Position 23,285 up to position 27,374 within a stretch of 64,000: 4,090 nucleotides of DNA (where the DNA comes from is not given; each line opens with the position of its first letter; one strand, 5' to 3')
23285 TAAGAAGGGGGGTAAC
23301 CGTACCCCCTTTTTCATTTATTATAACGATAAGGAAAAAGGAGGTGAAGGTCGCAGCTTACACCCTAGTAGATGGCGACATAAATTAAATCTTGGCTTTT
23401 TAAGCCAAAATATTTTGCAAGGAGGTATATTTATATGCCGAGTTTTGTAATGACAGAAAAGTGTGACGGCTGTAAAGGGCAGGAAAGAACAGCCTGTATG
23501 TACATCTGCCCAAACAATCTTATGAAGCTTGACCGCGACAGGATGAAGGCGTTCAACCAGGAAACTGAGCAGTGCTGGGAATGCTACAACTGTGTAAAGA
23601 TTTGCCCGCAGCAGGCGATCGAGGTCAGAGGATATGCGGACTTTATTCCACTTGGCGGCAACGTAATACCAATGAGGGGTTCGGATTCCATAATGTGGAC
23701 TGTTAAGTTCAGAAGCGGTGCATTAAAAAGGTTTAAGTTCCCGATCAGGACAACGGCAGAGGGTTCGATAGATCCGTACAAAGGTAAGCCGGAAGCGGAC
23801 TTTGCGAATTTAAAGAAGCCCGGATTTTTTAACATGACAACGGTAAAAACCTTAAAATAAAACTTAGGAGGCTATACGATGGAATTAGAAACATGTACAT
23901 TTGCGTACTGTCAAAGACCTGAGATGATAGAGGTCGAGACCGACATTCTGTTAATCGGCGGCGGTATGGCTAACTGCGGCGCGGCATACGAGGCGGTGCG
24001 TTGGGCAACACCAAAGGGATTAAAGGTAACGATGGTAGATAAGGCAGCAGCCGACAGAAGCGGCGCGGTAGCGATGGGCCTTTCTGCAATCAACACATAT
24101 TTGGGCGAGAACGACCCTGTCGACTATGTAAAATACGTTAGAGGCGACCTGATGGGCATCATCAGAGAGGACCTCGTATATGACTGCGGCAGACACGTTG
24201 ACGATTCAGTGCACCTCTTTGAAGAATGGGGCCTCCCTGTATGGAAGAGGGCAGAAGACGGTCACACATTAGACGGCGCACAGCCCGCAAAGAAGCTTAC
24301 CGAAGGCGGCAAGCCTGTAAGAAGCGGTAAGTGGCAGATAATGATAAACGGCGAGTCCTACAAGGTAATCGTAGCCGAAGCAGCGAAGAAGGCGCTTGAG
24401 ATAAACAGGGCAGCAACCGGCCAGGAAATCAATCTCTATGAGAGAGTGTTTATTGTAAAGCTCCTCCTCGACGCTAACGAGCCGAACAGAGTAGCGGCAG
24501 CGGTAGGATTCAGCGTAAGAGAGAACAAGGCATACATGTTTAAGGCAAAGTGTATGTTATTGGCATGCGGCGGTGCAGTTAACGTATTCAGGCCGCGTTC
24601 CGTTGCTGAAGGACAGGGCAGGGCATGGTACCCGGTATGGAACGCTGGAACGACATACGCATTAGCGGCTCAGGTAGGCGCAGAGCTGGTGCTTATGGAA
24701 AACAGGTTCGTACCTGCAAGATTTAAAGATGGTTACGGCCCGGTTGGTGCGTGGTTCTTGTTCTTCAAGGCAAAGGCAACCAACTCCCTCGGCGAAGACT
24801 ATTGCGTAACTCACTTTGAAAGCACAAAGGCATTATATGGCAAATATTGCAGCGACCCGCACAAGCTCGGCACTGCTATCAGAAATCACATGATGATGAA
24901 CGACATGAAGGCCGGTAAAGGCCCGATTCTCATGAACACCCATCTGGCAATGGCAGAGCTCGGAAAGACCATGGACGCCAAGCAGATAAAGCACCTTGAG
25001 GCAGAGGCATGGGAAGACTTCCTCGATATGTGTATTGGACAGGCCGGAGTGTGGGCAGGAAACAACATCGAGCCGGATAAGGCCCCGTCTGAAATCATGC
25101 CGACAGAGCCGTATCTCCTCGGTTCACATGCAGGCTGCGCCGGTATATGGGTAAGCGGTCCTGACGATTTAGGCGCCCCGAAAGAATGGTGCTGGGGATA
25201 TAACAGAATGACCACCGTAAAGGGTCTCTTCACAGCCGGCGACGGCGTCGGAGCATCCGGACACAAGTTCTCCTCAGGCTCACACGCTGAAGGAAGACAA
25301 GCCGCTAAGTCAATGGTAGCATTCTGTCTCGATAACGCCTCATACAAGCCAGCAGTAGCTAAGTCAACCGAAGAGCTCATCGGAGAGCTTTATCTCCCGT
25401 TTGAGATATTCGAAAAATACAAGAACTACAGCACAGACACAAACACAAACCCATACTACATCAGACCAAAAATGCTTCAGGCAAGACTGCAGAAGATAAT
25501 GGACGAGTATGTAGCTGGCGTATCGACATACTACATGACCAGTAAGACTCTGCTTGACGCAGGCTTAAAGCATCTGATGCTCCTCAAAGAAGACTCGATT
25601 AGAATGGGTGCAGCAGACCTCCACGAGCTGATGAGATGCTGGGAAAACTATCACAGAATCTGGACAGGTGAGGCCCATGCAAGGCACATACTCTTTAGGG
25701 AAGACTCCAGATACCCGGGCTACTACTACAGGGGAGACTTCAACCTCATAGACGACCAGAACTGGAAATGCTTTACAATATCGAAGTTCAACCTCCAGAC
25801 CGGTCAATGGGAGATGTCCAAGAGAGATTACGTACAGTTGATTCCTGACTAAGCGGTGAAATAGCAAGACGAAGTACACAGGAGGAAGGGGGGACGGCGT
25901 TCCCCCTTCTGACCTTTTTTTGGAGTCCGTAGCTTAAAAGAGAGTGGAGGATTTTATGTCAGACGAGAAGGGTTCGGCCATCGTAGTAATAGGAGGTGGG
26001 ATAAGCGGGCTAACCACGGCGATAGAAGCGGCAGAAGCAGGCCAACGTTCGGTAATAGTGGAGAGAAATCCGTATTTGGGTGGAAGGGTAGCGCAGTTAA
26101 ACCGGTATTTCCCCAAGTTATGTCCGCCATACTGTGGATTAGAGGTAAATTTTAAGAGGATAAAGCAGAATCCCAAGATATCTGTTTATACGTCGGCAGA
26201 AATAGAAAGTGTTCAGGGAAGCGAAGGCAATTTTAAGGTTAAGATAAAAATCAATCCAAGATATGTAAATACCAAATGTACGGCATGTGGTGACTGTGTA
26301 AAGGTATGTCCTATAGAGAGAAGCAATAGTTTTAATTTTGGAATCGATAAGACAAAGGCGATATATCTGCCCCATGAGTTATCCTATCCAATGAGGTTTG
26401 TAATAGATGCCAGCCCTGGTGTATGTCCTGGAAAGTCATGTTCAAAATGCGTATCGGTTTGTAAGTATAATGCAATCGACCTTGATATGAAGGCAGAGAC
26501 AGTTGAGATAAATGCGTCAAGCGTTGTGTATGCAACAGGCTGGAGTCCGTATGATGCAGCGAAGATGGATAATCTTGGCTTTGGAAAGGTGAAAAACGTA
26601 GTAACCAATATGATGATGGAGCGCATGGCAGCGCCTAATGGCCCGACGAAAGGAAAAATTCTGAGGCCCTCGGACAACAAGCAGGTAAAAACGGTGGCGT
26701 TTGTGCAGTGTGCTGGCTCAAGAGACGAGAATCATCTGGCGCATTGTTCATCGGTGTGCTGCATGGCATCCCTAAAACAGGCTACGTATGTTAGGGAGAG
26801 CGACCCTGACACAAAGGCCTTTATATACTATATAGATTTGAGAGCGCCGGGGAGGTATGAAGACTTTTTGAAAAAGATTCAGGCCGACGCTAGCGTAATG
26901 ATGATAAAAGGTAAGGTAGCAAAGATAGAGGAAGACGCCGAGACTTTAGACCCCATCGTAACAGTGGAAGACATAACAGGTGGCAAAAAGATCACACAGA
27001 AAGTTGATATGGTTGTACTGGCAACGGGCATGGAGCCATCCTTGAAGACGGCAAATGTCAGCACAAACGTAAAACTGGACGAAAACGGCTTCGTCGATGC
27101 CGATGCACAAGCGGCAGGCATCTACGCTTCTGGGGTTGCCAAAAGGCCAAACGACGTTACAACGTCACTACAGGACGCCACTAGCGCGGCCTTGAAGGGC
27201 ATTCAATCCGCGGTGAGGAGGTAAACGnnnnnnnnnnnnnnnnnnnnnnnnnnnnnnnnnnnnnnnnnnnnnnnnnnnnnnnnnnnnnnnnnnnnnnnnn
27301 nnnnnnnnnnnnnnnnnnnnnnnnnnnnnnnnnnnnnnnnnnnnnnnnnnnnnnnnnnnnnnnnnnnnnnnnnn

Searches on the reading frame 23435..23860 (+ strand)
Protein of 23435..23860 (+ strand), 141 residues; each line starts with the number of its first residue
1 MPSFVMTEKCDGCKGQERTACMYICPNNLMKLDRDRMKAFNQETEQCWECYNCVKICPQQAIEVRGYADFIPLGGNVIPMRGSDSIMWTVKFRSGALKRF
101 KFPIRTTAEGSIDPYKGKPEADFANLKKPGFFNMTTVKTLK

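Call 17: search_protein_families(library=pfam, proteins=[window:23435-23860:+], max_evalue=0.00001)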
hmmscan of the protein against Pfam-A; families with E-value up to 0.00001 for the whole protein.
window:23435-23860:+ (141 aa): 4 families
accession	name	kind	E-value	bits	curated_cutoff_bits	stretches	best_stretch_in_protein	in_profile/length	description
PF12139.13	APS-reductase_C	-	2.4e-28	98.6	25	1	64-130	1-67/82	Adenosine-5'-phosphosulfate reductase beta subunit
PF12838.12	Fer4_7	-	1.2e-07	32.5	27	1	9-61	1-52/52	4Fe-4S dicluster domain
PF13187.11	Fer4_9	-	1.8e-07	31.5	27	1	9-62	1-52/52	4Fe-4S dicluster domain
PF00037.32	Fer4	-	8.3e-07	29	21.1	0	44-63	5-24/24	4Fe-4S binding domain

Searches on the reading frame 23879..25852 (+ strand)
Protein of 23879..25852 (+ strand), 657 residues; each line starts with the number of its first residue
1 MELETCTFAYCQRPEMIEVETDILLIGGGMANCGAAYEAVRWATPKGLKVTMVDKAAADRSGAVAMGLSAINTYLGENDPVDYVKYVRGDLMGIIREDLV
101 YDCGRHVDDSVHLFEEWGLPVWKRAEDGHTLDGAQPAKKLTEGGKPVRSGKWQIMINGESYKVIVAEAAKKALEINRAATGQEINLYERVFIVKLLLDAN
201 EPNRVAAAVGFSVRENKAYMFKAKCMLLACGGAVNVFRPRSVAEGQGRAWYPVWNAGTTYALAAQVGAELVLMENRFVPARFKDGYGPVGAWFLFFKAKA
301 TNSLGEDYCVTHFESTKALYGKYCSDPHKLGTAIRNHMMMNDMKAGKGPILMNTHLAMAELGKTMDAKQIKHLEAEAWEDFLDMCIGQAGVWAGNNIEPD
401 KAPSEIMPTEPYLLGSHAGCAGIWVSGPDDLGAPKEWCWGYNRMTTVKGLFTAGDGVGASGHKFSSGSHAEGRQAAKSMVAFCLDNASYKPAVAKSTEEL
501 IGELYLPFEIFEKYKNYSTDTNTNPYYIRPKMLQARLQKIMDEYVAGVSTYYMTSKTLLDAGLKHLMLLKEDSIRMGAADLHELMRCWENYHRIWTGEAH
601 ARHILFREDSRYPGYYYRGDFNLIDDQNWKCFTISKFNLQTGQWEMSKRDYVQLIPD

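Call 17: search_protein_families(library=pfam, proteins=[window:23879-25852:+], max_evalue=0.00001)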
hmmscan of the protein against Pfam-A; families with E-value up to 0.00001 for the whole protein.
window:23879-25852:+ (657 aa): 1 family
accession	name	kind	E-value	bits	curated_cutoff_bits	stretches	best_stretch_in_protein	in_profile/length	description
PF00890.30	FAD_binding_2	-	7.6e-13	48.9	20.4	1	22-273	1-247/414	FAD binding domain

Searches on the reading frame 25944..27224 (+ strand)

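Call 17: search_protein_families(library=pfam, proteins=[window:25944-27224:+], max_evalue=0.00001)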
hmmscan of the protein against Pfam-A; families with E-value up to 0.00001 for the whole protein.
window:25944-27224:+ (426 aa): 7 families
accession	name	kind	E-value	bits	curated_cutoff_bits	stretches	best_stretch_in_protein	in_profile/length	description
PF07992.20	Pyr_redox_2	-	9.2e-13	48.7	26.1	0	306-410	186-289/291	Pyridine nucleotide-disulphide oxidoreductase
PF12831.13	FAD_oxidored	-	1.3e-08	35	27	1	13-49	2-38/416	FAD dependent oxidoreductase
PF01266.30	DAO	-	1.8e-08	34.7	27.9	1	13-46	2-35/353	FAD dependent oxidoreductase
PF13450.12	NAD_binding_8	-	8.7e-08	32.8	21.9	1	15-51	1-37/68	NAD(P)-binding Rossmann-like domain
PF12838.12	Fer4_7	-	3.7e-07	31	27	0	105-123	31-49/52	4Fe-4S dicluster domain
PF00890.30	FAD_binding_2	-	7.2e-07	29.2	20.4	1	13-48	2-37/414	FAD binding domain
PF00037.32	Fer4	-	8.1e-07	29.1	21.1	0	108-124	4-20/24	4Fe-4S binding domain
